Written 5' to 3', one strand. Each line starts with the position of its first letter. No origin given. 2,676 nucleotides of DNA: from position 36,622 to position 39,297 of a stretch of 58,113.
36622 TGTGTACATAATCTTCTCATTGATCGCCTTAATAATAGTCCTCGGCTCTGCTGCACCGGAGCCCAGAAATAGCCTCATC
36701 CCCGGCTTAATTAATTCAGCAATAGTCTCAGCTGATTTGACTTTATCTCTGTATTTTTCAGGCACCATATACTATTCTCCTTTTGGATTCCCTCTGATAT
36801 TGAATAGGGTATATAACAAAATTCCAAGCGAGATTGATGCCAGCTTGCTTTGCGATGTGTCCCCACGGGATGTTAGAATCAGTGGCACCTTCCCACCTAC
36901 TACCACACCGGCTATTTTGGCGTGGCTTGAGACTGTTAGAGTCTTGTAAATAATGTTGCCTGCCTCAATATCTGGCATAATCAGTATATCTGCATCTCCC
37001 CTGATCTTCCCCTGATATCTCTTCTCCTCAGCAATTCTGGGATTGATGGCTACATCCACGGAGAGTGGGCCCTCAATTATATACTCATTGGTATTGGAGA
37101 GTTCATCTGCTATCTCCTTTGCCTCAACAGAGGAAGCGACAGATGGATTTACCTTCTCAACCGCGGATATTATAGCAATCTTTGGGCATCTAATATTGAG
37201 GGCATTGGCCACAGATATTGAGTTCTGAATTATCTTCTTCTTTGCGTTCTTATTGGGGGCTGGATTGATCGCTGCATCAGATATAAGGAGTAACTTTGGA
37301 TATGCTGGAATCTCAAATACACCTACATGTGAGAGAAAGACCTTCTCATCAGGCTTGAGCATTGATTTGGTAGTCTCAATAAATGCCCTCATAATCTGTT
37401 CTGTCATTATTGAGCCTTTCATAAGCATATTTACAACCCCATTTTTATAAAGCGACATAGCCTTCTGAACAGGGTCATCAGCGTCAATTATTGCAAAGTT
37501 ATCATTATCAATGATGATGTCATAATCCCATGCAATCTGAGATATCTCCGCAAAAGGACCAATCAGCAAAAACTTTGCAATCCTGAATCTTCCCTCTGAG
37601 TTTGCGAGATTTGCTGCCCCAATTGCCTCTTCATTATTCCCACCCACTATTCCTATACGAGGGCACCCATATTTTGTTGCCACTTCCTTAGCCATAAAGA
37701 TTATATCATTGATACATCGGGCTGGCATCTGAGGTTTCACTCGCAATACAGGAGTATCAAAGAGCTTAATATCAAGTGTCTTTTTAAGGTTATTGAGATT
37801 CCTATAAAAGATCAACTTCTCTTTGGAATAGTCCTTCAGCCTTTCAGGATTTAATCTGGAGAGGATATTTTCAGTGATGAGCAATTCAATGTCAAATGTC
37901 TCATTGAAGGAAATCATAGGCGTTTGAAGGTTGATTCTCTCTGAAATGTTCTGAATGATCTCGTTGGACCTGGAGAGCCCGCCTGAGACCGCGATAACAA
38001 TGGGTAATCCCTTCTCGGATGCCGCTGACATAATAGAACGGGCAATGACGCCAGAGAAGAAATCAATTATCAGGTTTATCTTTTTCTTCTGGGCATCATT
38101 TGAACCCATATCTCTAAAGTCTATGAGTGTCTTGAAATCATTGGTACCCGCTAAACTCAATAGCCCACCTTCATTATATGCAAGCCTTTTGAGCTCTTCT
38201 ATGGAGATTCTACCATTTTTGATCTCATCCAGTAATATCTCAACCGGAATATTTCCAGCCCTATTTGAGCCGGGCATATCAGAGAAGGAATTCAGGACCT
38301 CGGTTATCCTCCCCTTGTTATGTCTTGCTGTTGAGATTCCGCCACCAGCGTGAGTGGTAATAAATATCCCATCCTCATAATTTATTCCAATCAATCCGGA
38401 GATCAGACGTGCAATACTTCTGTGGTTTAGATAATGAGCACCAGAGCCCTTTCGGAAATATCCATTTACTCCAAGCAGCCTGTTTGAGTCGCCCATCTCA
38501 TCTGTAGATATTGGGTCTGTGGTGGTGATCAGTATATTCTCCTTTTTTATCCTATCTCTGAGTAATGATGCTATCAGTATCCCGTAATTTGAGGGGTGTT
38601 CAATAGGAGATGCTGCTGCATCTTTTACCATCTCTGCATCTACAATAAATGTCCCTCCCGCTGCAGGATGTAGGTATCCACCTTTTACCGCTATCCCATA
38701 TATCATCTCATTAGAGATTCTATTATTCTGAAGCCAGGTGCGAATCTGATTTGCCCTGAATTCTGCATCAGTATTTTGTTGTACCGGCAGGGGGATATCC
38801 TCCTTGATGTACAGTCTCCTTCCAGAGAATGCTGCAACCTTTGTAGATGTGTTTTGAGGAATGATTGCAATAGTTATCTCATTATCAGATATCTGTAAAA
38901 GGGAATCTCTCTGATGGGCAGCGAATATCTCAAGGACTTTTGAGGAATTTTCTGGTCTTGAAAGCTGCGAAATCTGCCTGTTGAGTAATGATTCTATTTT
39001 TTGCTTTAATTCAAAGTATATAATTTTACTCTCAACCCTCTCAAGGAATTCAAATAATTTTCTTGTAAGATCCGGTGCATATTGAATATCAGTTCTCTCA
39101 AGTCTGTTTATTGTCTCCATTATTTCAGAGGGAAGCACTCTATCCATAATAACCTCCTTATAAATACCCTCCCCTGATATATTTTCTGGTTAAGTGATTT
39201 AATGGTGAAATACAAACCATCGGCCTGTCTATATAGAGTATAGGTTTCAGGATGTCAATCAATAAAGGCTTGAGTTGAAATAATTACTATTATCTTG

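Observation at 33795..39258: Compact operon joining acyl-CoA formation, a Pat-like GNAT acyltransferase and an HDAC-type deacylase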

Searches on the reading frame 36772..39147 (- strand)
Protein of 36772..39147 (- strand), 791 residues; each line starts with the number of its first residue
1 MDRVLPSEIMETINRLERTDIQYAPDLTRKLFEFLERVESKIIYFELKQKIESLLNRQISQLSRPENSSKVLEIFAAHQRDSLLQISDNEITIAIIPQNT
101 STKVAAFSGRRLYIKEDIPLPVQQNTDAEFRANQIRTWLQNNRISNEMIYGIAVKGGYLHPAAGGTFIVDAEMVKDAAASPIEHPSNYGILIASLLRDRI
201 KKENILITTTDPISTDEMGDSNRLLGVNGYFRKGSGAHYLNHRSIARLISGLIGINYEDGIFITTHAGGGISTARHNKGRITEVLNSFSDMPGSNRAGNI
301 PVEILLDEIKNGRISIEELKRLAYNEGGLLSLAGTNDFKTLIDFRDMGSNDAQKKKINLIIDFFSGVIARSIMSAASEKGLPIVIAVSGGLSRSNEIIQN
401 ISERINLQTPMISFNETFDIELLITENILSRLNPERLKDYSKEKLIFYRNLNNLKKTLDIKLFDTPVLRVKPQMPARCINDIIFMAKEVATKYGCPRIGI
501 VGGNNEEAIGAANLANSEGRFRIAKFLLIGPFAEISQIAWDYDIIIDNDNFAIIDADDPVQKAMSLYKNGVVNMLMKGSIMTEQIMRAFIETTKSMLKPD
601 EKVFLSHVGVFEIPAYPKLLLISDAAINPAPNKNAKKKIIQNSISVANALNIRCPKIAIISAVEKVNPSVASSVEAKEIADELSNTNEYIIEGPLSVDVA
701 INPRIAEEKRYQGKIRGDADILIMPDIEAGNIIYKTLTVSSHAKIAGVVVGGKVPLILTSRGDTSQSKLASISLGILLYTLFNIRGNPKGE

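Call 3: search_protein_families(library=pfam, proteins=[window:36772-39147:-], max_evalue=0.01)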
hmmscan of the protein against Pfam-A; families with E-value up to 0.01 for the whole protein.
window:36772-39147:- (791 aa): 2 families
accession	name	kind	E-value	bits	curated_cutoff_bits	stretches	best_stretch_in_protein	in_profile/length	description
PF01515.24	PTA_PTB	-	5.6e-34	118.4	24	1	558-772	103-315/319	Phosphate acetyl/butaryl transferase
PF00871.23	Acetate_kinase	-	8.4e-05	21.8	22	1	236-372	176-316/392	Acetokinase family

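Call 4: search_protein_families(library=ncbifam, proteins=[window:36772-39147:-], max_evalue=0.01)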
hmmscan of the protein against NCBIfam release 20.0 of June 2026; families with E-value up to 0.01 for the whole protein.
window:36772-39147:- (791 aa): 17 families
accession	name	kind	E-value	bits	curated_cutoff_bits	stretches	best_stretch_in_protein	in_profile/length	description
NF006045.0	PRK08190.1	subfamily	2.6e-67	227.6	282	1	496-778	177-456/467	bifunctional enoyl-CoA hydratase/phosphate acetyltransferase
TIGR02706.1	P_butyryltrans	equivalog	7.8e-67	225.5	410.5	1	497-777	15-292/294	phosphate butyryltransferase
NF004472.0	PRK05805.1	subfamily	8.9e-67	225.2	399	1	480-777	6-296/302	phosphate butyryltransferase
NF008852.0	PRK11890.1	subfamily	3.4e-63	213.6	413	1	519-780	43-304/315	phosphate acetyltransferase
NF005837.0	PRK07742.1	equivalog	1.7e-59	201.6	409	1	498-777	18-295/299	phosphate butyryltransferase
NF002834.0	PRK03011.1-5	subfamily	8.1e-55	186.3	222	1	93-426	6-341/357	butyrate kinase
TIGR02709.1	branched_ptb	equivalog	4e-51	174.2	475.15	1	559-773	56-266/271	branched-chain phosphotransacylase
TIGR02707.1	butyr_kinase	equivalog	1.1e-46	159.5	289.1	1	94-415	4-327/351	butyrate kinase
NF007233.1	PRK09653.1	subfamily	3.7e-21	76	310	1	562-766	105-306/319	phosphotransacetylase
TIGR00651.1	pta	equivalog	2.5e-18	66.6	311.2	1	557-762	87-290/304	phosphate acetyltransferase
NF004167.0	PRK05632.1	equivalog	8.7e-16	57.6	418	1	618-745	541-668/708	phosphate acetyltransferase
NF009501.0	PRK12861.1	subfamily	4.2e-07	28.4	1178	1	622-756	601-737/764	NADP-dependent malic enzyme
NF005462.0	PRK07058.1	equivalog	8.7e-07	28.3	486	1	236-407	178-345/396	acetate/propionate family kinase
NF009045.0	PRK12379.1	equivalog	7.7e-05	21.6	580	1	235-401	172-337/402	propionate kinase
TIGR00016.1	ackA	subfamily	0.00061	18.6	293.4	1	236-373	183-323/405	acetate/propionate family kinase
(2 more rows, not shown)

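Call 19: search_solved_structures(query=window:36772-39147:-, max_evalue=0.001, show_alignments=3)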
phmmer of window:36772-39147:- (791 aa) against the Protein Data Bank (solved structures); distinct sequences matched with E-value up to 0.001: 26.
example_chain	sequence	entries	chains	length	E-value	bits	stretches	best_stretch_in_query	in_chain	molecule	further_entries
1yco_A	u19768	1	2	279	3.2e-48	167.9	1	557-773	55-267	branched-chain phosphotransacylase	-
7vg9_A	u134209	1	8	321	6.2e-44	153.8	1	497-777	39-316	Phosphate butyryltransferase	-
3tng_A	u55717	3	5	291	1.9e-42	148.9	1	522-777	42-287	Lmo1369 protein | possible phosphate acetyl/butaryl transferase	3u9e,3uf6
1x9j_A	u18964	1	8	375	5.4e-34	120.9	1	94-444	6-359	Probable butyrate kinase 2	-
1saz_A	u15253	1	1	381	5.6e-34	120.8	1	94-444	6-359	Probable butyrate kinase 2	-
1td9_A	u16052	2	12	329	2.2e-12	49.5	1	596-766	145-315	Phosphate acetyltransferase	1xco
6iow_A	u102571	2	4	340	1.5e-11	46.7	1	565-764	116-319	Phosphotransacetylase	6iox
4e4r_A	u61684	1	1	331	1e-10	44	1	609-763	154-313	Phosphate acetyltransferase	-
7t88_A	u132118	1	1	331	2.6e-10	42.6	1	574-764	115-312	Phosphate acetyltransferase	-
1vmi_A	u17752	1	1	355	3.1e-10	42.3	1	556-767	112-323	putative phosphate acetyltransferase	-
8fir_A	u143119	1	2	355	2e-08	36.3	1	554-772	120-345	Phosphate acetyltransferase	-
1qzt_A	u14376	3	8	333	3e-08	35.8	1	623-772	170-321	Phosphate acetyltransferase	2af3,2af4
1r5j_A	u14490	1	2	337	4.3e-08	35.3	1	614-767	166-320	putative phosphotransacetylase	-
6znr_A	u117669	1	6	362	7.8e-08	34.4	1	616-752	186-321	Malate dehydrogenase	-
6znu_A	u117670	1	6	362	7.8e-08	34.4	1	616-752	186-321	Malate dehydrogenase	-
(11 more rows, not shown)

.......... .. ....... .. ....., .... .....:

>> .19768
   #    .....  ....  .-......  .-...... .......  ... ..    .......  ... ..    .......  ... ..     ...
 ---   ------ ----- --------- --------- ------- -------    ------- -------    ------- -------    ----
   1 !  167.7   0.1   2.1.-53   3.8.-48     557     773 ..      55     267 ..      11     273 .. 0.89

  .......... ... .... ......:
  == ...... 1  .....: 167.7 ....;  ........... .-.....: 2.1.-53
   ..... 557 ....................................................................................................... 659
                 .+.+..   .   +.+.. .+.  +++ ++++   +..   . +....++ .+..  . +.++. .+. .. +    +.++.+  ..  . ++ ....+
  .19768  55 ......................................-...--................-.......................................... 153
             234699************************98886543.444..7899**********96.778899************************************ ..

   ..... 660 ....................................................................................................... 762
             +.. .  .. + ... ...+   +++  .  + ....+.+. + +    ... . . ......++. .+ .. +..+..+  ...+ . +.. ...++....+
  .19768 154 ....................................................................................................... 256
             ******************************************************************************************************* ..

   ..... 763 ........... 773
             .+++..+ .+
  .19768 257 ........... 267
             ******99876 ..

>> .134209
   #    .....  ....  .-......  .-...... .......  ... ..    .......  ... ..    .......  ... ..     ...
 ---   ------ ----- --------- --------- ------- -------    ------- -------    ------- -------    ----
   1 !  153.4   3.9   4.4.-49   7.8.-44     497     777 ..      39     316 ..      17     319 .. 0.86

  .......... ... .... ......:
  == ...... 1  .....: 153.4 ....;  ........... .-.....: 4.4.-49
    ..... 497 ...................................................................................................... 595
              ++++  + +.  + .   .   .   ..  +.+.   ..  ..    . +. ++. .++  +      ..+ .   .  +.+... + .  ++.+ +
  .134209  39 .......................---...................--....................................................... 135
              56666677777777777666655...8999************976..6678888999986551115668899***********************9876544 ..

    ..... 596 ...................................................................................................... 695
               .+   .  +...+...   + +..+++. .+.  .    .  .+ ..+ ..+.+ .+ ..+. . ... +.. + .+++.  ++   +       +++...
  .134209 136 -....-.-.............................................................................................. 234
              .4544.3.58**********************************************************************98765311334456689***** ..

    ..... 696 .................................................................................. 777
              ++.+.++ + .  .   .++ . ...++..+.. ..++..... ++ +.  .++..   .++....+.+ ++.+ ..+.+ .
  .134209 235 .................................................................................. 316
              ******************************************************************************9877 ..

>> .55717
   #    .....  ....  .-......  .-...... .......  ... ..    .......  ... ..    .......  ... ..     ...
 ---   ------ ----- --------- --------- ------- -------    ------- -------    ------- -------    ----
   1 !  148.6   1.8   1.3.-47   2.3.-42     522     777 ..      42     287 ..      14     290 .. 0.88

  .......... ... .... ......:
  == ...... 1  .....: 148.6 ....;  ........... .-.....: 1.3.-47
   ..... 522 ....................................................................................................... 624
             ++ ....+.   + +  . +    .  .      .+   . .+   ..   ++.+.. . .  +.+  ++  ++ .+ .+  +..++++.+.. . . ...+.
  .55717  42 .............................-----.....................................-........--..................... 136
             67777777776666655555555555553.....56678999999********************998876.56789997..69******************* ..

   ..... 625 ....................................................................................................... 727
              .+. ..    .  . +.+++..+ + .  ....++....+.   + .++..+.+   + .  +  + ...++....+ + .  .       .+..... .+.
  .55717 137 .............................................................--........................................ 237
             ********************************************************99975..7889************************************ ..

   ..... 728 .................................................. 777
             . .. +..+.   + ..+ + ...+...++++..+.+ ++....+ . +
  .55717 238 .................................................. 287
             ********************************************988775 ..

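Call 21: find_homologous_proteins(query=window:36772-39147:-, max_evalue=1e-10)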
Query window:36772-39147:- (791 aa): 31 proteins with E <= 1e-10 among 8000 candidates.
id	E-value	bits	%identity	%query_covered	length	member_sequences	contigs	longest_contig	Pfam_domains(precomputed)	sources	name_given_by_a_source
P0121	0.0e+0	1724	100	100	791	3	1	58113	PF01515.25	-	-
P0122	0.0e+0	1462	83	100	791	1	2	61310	PF00871.24,PF01515.25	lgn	-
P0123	0.0e+0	1326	76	100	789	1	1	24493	PF00871.24,PF01515.25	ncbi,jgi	-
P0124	0.0e+0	1308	75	99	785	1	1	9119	PF00871.24,PF01515.25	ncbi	-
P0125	0.0e+0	1260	73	99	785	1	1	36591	PF01515.25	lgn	-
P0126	0.0e+0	1239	71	99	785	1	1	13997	PF00871.24,PF01515.25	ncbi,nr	ncbi:MAG: phosphate acyltransferase [Deltaproteobacteria bacterium]|nr:phosphate acyltransferase [De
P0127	0.0e+0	1229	71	100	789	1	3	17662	PF01515.25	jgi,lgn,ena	-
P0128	0.0e+0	1216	71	99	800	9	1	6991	PF01515.25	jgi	-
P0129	0.0e+0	1187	70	99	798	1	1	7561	PF00871.24,PF01515.25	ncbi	-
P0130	1.0e-220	753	47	96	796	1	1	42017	PF00871.24,PF01515.25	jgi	jgi:phosphate butyryltransferase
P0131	2.3e-193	663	45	87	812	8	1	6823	PF00871.24,PF01515.25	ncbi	-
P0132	1.2e-187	644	43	87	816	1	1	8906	PF00871.24,PF01515.25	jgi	jgi:phosphate butyryltransferase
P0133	2.6e-187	643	44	87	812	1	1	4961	PF00871.24,PF01515.25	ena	-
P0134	4.9e-181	622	63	58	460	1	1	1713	-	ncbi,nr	ncbi:MAG: hypothetical protein N3B13_10005 [Deltaproteobacteria bacterium]|nr:hypothetical protein [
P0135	2.5e-163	563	40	91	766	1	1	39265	PF00871.24,PF01515.25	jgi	jgi:phosphate butyryltransferase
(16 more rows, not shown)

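Call 23: find_related_loci(query=A2, collection=metagenome_contigs, flank=10000)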
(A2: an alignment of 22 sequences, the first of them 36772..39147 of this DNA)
Query A2 (791 aa) in metagenome_contigs; peptide patterns used: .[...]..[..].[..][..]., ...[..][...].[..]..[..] (x = any residue, [..] = any of these).
506 stretches matched a pattern; 390 encode a relative of the query (tblastn E <= 1e-3); the best 80 are kept; 80 distinct loci.
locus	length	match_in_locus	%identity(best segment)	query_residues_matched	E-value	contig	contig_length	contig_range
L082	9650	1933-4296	75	1-790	0e+0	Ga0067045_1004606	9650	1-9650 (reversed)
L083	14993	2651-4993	71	8-789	0e+0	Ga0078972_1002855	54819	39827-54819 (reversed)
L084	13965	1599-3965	71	1-789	0e+0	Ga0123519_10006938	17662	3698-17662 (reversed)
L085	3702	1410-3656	47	31-781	0e+0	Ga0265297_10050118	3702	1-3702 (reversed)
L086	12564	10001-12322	43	5-778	0e+0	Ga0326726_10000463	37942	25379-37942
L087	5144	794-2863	45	90-778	0e+0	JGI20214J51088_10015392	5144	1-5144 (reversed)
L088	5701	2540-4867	41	3-778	0e+0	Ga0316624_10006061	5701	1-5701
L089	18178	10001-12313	41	8-778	0e+0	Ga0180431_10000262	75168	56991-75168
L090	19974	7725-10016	42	20-778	0e+0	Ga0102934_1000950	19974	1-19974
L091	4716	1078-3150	42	89-778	0e+0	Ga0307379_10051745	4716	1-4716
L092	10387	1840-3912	42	89-778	0e+0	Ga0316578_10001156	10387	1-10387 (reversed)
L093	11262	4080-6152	42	89-778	0e+0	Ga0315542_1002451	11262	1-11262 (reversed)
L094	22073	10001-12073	42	89-778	0e+0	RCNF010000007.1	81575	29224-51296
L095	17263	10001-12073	41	89-778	2e-180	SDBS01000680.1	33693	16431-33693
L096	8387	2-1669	48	223-778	8e-172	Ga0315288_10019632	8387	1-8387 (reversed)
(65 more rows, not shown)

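Call 82: predict_structure(alignment_id=A2)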
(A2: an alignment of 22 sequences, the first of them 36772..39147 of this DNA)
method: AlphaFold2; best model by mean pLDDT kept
length: 791 residues; sequences in the alignment: 22
mean_pLDDT: 82.3   pTM: 0.62
mean pLDDT of the five models: 82.3, 82.2, 79.8, 79.1, 78.8
residues with pLDDT >= 90: 266; 70-90: 402; 50-70: 87; < 50: 36
segments of 3 or more residues with pLDDT < 50: 289-302, 322-334, 788-791
pLDDT, mean of each block of 10 residues (from residue 1): 73 81 82 89 89 91 90 92 89 91 94 92 77 94 94 90 91 90 81 93 92 81 61 75 94 91 85 88 67 35 57 63 43 57 81 81 84 87 90 85 89 91 97 93 90 80 55 80 86 88 84 73 88 89 84 92 90 89 84 75 76 85 75 82 90 91 75 85 87 89 88 90 84 76 80 73 74 90 61 32
secondary structure, 60 per line:
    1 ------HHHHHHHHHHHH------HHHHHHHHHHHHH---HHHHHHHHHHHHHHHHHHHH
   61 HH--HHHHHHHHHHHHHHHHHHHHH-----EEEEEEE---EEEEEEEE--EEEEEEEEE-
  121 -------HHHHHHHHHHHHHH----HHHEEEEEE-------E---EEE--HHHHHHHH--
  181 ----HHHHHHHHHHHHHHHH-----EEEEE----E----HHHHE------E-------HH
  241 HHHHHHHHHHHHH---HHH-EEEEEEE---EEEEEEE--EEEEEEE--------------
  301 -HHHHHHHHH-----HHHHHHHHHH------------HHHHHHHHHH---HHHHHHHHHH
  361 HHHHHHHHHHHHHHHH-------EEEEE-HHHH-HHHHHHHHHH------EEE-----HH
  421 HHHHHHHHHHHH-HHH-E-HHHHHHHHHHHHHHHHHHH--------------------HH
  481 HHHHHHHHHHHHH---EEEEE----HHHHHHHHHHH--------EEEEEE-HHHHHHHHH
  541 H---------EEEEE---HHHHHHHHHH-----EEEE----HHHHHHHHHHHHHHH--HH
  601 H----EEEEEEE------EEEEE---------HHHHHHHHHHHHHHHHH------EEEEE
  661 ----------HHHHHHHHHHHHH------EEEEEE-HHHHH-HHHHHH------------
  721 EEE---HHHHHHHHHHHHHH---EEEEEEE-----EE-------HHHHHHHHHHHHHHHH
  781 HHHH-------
elements in order (helices of 4 or more, strands of 3 or more residues): H7-18 H25-37 H41-62 H65-85 E91-97 E101-108 E111-119 H128-141 E149-154 E166-168 H171-178 H185-200 E206-210 H220-223 H239-253 E261-267 E271-277 E280-286 H302-310 H316-325 H338-347 H351-376 E384-388 H390-393 H395-404 E411-413 H419-432 H440-458 H479-493 E497-501 H506-516 E525-530 H532-541 E551-555 H559-568 E574-577 H582-596 E606-612 E619-623 H633-649 E656-660 H671-683 E690-695 H697-701 H703-708 E721-723 H727-740 E744-750 H765-784
